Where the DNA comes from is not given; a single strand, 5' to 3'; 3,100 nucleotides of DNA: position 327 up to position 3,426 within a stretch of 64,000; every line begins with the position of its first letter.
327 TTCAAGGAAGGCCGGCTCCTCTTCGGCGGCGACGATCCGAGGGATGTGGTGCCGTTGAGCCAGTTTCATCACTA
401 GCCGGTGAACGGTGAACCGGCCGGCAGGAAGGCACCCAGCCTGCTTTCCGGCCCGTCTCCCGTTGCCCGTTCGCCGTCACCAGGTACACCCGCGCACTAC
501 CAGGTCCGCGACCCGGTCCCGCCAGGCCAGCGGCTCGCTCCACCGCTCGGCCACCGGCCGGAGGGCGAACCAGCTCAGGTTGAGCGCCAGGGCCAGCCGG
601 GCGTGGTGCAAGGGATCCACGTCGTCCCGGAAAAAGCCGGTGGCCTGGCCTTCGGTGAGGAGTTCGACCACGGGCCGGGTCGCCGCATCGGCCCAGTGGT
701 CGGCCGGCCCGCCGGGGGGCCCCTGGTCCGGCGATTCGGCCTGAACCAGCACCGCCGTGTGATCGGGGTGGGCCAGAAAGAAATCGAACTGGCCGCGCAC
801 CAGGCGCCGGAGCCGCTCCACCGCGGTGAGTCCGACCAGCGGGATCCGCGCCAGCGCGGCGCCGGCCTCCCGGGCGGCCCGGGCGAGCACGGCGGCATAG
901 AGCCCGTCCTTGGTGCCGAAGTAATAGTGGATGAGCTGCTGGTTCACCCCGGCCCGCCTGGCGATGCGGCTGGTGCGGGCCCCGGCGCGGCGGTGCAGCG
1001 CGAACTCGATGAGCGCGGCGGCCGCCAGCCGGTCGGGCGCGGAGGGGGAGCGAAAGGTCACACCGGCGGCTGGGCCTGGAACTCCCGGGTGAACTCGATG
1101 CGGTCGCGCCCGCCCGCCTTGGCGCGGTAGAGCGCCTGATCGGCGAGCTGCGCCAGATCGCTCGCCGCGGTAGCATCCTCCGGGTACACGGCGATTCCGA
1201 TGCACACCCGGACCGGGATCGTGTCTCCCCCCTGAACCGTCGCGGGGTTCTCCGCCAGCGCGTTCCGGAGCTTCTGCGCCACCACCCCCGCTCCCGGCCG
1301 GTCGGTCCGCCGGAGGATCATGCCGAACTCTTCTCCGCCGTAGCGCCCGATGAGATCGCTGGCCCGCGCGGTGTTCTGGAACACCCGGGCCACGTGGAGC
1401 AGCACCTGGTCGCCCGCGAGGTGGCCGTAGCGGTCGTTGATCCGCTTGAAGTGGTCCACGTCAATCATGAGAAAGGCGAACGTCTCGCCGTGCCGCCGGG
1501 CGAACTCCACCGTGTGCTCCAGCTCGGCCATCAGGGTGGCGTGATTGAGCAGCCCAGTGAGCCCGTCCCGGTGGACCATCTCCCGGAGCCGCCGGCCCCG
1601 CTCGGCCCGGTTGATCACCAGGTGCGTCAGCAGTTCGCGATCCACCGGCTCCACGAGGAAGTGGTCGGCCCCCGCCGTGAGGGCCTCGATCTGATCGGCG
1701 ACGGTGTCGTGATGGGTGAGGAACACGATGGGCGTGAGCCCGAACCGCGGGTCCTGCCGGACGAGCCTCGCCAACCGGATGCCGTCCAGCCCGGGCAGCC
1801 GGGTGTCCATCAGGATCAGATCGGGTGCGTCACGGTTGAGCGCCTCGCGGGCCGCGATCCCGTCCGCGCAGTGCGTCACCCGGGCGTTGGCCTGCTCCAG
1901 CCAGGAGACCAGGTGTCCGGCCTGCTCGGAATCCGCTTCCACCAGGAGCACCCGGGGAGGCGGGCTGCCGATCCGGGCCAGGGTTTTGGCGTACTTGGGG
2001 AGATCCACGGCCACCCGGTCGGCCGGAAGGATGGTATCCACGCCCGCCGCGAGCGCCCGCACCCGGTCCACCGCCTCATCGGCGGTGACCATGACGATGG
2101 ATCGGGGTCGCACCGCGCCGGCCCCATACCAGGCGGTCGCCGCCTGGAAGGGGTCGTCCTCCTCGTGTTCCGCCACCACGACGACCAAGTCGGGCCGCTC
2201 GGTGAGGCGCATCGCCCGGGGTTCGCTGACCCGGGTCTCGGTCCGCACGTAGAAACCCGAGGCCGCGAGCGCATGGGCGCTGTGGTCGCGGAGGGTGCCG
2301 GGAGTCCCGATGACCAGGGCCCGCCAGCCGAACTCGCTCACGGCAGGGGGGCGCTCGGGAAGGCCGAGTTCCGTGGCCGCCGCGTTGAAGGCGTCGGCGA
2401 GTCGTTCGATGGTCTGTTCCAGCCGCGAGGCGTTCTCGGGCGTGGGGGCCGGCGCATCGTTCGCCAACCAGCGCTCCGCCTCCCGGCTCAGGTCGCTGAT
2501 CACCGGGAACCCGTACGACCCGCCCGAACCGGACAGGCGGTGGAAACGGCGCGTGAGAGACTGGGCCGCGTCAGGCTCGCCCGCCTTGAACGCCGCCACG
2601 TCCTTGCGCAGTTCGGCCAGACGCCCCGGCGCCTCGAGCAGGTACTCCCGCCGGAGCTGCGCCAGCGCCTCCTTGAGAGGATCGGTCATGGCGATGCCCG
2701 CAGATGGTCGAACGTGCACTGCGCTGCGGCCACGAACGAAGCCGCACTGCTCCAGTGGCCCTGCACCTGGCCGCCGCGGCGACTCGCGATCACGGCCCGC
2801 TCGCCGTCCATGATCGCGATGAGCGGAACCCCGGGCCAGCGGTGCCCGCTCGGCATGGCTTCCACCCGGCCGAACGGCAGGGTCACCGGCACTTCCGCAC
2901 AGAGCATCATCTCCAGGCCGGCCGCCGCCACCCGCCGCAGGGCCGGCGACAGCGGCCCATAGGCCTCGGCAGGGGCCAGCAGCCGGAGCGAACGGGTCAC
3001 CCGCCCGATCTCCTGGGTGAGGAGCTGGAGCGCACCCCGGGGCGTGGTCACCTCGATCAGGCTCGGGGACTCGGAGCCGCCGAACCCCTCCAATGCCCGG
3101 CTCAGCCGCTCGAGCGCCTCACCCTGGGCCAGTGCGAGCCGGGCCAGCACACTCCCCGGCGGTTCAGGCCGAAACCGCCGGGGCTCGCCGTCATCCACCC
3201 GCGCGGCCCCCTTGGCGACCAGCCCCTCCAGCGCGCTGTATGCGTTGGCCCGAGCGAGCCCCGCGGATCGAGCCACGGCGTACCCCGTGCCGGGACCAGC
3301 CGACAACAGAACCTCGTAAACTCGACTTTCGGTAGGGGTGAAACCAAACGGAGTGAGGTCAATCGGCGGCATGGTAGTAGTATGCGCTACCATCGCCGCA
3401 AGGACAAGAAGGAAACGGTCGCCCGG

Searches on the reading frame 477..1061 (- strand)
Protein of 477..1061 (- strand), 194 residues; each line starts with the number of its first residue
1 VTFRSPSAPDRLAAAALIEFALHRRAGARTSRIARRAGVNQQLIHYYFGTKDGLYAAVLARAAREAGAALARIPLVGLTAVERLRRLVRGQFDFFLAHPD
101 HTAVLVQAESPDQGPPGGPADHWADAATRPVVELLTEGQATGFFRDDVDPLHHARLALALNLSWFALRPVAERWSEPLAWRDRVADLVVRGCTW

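Call 49: search_protein_families(library=pfam, proteins=[window:477-1061:-])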
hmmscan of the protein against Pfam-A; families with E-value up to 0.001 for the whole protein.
window:477-1061:- (194 aa): 3 families
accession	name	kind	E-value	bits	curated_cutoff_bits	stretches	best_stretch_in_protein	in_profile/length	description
PF00440.29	TetR_N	-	1.5e-08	34.8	24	1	15-58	4-47/47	Bacterial regulatory proteins, tetR family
PF17938.6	TetR_C_29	-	1.1e-07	32.4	26.2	1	81-162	2-85/119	Tetracyclin repressor-like, C-terminal domain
PF17932.6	TetR_C_24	-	2.7e-05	24.8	26.4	1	78-158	2-81/114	Tetracyclin repressor-like, C-terminal domain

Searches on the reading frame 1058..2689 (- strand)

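Call 49: search_protein_families(library=pfam, proteins=[window:1058-2689:-])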
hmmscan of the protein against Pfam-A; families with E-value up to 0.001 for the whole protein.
window:1058-2689:- (543 aa): 3 families
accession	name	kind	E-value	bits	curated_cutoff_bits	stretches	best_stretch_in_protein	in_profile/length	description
PF00990.26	GGDEF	-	4.9e-45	153.6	23.8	1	373-530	2-161/161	Diguanylate cyclase, GGDEF domain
PF00072.30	Response_reg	-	4.3e-22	78.8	30.2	1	247-357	1-109/111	Response regulator receiver domain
PF01627.28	Hpt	-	1e-10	42.1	24.6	1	11-99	1-83/84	Hpt domain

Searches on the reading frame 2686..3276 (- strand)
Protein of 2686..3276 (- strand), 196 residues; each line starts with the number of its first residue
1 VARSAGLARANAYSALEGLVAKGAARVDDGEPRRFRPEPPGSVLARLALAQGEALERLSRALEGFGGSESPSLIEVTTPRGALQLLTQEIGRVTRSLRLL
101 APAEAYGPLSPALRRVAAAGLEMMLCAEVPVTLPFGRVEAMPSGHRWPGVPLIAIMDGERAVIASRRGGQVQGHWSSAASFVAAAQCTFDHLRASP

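Call 49: search_protein_families(library=pfam, proteins=[window:2686-3276:-])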
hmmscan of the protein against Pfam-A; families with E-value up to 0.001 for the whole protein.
window:2686-3276:- (196 aa): 1 family
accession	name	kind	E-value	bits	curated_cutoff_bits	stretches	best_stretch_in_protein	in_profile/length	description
PF01978.25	TrmB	-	0.00012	22.3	25.6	1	2-40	29-67/68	Sugar-specific transcriptional regulator TrmB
